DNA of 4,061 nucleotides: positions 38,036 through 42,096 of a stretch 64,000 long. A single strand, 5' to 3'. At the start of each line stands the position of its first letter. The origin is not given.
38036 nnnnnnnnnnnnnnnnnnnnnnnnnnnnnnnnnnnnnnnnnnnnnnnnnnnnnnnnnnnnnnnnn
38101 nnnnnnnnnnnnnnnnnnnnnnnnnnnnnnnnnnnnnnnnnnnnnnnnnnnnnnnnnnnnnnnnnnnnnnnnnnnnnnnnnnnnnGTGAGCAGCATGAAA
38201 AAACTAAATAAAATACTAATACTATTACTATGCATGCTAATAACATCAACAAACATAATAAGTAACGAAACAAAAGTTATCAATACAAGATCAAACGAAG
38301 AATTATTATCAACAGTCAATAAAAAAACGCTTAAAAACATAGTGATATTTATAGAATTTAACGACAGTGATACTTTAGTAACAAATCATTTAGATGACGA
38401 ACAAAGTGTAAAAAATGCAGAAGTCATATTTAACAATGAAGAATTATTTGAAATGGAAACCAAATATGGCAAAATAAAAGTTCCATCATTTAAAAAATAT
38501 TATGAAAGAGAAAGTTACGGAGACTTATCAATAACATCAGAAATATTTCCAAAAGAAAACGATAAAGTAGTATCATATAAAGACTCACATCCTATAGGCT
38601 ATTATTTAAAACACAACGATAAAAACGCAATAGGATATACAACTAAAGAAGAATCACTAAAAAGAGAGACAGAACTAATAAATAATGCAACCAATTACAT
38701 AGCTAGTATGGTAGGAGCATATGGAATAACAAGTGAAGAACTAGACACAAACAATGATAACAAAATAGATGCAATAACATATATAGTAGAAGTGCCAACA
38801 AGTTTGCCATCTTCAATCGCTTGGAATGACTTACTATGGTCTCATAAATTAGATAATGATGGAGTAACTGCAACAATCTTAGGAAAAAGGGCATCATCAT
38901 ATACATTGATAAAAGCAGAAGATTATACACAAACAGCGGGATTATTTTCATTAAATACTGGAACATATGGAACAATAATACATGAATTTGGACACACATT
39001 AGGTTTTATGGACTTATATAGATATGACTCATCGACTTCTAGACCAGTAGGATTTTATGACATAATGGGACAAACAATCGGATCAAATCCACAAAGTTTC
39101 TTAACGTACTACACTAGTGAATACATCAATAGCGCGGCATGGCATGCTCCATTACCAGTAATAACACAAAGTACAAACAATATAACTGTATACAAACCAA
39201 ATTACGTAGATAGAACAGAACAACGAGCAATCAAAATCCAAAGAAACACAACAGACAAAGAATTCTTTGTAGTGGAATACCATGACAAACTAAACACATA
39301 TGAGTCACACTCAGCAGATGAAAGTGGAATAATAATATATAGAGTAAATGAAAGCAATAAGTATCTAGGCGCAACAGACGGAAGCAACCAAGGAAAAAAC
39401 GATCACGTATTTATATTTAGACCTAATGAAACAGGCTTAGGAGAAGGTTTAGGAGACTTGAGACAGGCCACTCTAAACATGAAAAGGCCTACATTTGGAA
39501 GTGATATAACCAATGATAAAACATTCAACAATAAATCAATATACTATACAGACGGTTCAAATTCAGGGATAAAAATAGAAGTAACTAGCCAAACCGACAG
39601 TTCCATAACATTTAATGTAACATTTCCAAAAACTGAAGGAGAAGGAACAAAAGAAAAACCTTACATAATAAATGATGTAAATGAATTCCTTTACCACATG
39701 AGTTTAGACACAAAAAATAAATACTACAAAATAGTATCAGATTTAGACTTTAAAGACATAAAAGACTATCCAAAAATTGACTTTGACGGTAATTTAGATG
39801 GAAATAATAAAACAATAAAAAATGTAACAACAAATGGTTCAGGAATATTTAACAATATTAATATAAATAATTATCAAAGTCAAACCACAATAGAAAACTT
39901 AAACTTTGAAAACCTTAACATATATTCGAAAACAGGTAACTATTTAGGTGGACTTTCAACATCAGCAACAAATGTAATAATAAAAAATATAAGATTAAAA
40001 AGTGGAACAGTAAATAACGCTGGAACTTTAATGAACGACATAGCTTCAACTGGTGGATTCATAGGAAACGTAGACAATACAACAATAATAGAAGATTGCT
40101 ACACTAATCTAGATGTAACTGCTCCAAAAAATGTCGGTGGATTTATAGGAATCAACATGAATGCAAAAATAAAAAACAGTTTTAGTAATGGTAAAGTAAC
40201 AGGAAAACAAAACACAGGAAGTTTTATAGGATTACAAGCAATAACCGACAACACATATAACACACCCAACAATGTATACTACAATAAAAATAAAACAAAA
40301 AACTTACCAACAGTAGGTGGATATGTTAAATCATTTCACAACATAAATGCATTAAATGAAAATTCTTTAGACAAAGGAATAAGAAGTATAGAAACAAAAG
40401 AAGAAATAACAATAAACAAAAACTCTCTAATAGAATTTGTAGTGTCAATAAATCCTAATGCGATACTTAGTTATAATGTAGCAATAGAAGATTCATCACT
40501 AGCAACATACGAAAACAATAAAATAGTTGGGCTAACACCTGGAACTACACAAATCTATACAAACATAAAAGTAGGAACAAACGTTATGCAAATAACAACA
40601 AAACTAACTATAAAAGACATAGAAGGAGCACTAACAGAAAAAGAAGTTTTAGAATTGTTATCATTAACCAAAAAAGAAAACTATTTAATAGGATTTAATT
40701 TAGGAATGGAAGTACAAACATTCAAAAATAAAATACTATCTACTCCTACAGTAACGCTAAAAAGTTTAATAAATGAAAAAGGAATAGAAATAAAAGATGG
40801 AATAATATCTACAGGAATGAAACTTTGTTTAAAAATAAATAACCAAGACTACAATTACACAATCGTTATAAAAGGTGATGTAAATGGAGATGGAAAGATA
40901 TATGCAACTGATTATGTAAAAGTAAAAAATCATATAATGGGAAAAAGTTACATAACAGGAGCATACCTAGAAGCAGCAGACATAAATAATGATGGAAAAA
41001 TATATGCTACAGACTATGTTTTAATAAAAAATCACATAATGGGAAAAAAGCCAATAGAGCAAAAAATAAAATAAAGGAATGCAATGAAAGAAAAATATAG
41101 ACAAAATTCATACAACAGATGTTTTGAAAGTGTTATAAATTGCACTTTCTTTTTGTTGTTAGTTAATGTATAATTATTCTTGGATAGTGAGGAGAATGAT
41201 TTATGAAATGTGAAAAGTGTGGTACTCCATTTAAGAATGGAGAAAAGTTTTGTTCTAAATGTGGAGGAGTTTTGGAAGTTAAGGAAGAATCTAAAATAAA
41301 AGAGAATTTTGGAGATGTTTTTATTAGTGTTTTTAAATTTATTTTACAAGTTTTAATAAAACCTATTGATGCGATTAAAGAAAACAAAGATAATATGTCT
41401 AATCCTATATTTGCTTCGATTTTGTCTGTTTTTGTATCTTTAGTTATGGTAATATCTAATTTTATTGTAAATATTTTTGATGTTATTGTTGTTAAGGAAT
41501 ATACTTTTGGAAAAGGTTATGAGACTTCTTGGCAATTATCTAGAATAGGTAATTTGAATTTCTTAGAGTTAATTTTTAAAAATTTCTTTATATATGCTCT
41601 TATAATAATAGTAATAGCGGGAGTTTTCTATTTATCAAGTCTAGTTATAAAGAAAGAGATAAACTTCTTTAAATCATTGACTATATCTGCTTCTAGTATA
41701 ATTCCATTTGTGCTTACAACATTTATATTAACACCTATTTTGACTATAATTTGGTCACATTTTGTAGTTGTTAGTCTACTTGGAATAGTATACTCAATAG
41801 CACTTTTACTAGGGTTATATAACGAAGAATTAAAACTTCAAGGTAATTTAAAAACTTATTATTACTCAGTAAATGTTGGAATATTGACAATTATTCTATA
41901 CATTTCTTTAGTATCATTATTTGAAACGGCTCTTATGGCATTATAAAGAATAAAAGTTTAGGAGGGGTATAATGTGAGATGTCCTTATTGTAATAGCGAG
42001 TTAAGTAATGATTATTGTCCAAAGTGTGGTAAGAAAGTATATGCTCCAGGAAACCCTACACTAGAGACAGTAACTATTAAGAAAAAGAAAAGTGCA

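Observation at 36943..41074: Adjacent membrane-anchored cadherin-like surface protein and dockerin-tagged metalloprotease: candidate cohesin-dockerin display pair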

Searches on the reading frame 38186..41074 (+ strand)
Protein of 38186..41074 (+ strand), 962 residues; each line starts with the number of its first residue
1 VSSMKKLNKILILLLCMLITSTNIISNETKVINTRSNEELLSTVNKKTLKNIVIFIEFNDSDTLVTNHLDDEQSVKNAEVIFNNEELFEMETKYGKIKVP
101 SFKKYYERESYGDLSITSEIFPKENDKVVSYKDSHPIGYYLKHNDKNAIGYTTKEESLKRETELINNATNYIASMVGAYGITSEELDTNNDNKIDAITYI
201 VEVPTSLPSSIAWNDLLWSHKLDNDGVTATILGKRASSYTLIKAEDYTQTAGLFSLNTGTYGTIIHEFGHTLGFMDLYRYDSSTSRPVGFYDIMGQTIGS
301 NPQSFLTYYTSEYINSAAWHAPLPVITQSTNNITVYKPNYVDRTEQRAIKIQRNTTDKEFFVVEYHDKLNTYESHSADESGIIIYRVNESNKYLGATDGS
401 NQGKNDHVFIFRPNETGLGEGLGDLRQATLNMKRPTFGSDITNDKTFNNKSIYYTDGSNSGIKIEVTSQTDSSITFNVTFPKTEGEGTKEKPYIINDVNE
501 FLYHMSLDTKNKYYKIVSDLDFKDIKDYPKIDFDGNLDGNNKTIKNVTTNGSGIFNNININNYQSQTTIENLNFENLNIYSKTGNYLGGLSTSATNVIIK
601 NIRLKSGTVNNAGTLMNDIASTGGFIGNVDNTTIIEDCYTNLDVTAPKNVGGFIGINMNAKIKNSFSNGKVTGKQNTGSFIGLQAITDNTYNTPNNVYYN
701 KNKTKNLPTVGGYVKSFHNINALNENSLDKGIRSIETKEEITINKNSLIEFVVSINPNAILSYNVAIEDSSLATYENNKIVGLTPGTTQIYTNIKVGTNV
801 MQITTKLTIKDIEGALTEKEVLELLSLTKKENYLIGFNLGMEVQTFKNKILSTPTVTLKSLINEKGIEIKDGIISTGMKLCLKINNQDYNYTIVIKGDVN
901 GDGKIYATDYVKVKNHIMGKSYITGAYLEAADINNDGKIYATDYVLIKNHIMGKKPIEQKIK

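Call 3: search_protein_families(library=pfam, proteins=[window:38186-41074:+], max_evalue=0.1)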
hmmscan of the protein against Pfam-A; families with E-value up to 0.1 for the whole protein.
window:38186-41074:+ (962 aa): 5 families
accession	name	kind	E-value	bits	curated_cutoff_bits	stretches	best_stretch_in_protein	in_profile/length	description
PF00404.24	Dockerin_1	-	7.5e-16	58.5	22.9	1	896-951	1-56/57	Dockerin type I domain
PF05547.17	Peptidase_M6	-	4.4e-08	33.2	22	1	45-295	9-261/294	Immune inhibitor A peptidase M6, catalytic domain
PF07581.17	Glug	-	2.8e-06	27.8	20.5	1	649-672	4-28/28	The GLUG motif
PF13202.12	EF-hand_5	-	0.0062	16.4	25.9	0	927-939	4-16/25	EF hand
PF21461.3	HL_N-beta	-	0.0092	16.2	27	1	763-802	14-52/57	Hyaluronate lyase, N-terminal beta-sheet domain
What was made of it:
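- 38318..39340 (+): M6 (InhA-like) catalytic domain. The zinc motif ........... lies at 38981-39013. PF05547 at 33.2 bits against a cut-off of 22 (call 3).
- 40130..40201 (+): GLUG motif within a repeat-rich middle region (about 39690-40400). PF07581 at 27.8 bits against a cut-off of 20.5 (call 3).
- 40871..41050 (+): Type I dockerin. Repeat 1 is 40877-40945 and repeat 2 is 40979-41047. PF00404 E 7.5e-16 (call 3).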

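Call 4: search_protein_families(library=ncbifam, proteins=[window:38186-41074:+], max_evalue=0.1)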
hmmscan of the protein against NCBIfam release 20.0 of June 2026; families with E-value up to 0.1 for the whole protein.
window:38186-41074:+ (962 aa): 1 family
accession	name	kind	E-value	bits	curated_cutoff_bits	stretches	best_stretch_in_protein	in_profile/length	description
TIGR03296.1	M6dom_TIGR03296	domain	4.9e-29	102.1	110.8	1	53-385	1-285/286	M6 family metalloprotease domain-containing protein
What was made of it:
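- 38318..39340 (+): TIGR03296 at 102.1 bits, just under its cut-off of 110.8 (call 4).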

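Call 17: search_solved_structures(query=window:38195-41071:+, max_evalue=0.01)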
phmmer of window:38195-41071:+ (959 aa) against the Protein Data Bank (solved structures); distinct sequences matched with E-value up to 0.01: 22.
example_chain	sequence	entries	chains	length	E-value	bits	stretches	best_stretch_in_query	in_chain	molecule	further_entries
8x39_A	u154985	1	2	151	3.3e-10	42.2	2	893-952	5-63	Serine protease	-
8x3a_A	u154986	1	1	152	3.4e-10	42.1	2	893-952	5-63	Serine protease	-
2yik_A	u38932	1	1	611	9.6e-07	30.7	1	889-950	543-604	ENDOGLUCANASE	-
3ul4_B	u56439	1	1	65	1.2e-06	30.4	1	890-951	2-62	Cellulosome enzyme, dockerin type I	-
1daq_A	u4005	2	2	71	6.1e-06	28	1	892-950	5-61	ENDOGLUCANASE SS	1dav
2mte_A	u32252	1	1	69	6.4e-06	28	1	892-950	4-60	Cellulose 1,4-beta-cellobiosidase (reducing end) CelS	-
4uyq_B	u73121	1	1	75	2.3e-05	26.1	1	892-957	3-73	Cellulosomal scaffoldin adaptor protein B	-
4uyp_B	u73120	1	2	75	2.3e-05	26.1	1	892-957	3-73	Cellulosomal scaffoldin adaptor protein B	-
2vn5_B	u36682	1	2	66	2.7e-05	25.9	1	890-951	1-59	ENDOGLUCANASE A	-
2vn6_B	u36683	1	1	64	4.6e-05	25.1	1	890-951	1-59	ENDOGLUCANASE A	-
2ccl_B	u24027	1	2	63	5.9e-05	24.8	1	891-949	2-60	ENDO-1,4-BETA-XYLANASE Y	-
1ohz_B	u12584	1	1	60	0.00016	23.3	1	894-949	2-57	ENDO-1,4-BETA-XYLANASE Y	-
2y3n_B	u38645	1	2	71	0.00022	22.9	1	890-951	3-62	CELLULOSOMAL FAMILY-48 PROCESSIVE GLYCOSIDE HYDROLASE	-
8zvk_A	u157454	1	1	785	0.00041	22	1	884-949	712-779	AaBgIC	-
4fl4_A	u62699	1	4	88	0.00087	20.9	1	893-949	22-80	Glycoside hydrolase family 9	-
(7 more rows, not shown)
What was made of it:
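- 40871..41050 (+): Matches solved dockerins (call 17).
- On Type I dockerin (PF00404), C-terminus of B: 22 PDB sequences match at E<=0.01, including 3ul4_B, 1daq, 2mte, 1ohz_B and 2ccl_B (call 17).
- Checked: The dockerin matches solved type I dockerins by sequence (8x39 at 3e-10; 3ul4_B, 1daq, 2mte, 1ohz_B; call 17).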

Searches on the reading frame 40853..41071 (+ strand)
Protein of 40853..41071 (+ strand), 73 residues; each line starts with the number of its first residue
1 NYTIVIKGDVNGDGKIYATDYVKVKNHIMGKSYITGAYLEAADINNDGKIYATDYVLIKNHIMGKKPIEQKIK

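Call 71: find_homologous_proteins(query=window:40853-41071:+, max_evalue=0.001)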
Query window:40853-41071:+ (73 aa): 46 proteins with E <= 0.001 among 53 candidates.
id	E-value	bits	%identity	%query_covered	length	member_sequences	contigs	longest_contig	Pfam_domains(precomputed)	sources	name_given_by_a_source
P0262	3.4e-35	137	92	99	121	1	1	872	PF00404.25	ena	-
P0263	2.0e-31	125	86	96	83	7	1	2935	PF00404.25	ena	-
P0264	8.9e-31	123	86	95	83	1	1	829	PF00404.25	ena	-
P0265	1.2e-30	122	86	95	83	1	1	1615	PF00404.25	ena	-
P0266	1.4e-30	122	83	96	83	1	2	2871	PF00404.25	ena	-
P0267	4.2e-30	120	83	96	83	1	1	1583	PF00404.25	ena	-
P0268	2.2e-29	118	82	97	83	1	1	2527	PF00404.25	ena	-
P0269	3.2e-29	118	80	97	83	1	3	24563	PF00404.25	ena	-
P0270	1.5e-28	116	76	96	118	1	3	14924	PF00404.25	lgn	-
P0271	9.5e-28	113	85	89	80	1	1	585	PF00404.25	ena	-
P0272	1.1e-27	113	81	96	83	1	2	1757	PF00404.25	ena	-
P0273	2.3e-27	112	84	88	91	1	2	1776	PF00404.25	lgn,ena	-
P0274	4.3e-27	111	80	96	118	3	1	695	PF00404.25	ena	-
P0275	6.4e-25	104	72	97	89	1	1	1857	PF00404.25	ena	-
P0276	8.8e-25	104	72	89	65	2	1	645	PF00404.25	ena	-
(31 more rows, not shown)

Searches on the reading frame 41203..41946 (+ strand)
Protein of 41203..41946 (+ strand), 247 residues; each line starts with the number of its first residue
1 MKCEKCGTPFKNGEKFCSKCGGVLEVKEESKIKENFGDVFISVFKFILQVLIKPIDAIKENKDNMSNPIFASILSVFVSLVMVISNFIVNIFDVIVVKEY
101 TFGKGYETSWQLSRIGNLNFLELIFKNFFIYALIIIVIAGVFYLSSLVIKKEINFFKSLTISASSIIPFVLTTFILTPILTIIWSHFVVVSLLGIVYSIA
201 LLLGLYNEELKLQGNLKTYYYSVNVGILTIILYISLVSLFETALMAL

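Call 3: search_protein_families(library=pfam, proteins=[window:41203-41946:+], max_evalue=0.1)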
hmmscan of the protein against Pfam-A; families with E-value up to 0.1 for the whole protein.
window:41203-41946:+ (247 aa): 6 families
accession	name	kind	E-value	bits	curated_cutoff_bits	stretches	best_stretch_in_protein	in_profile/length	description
PF04893.22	Yip1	-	3.5e-07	30.7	28.6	1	49-232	2-170/173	Yip1 domain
PF13240.11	Zn_Ribbon_1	-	0.00083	19.5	25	1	2-21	1-20/23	zinc-ribbon domain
PF12773.13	DZR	-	0.0022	18.6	27.3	1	3-22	1-20/45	Double zinc ribbon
PF13248.11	Zn_ribbon_3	-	0.0026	17.6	27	1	2-24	4-26/26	zinc-ribbon domain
PF08271.17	Zn_Ribbon_TF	-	0.017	15.1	29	1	1-26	1-31/43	TFIIB zinc-binding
PF09297.16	Zn_ribbon_NUD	-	0.097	12.8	24.8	0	15-28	4-17/32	NADH pyrophosphatase zinc ribbon domain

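Call 4: search_protein_families(library=ncbifam, proteins=[window:41203-41946:+], max_evalue=0.1)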
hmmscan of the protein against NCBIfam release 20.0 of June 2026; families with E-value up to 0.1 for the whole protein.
window:41203-41946:+ (247 aa): 4 families
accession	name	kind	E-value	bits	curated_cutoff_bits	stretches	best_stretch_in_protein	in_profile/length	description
TIGR04104.1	cxxc_20_cxxc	subfamily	0.0044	17.4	45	1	2-91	2-90/93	TIGR04104 family putative zinc finger protein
NF001646.0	PRK00420.1-3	equivalog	0.03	14.6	117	1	2-35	22-57/117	hypothetical protein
NF005035.0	PRK06450.1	equivalog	0.032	13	301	1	2-47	5-52/338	threonine synthase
TIGR00201.1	comF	subfamily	0.046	13.7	233.55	1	3-109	1-101/190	ComF family protein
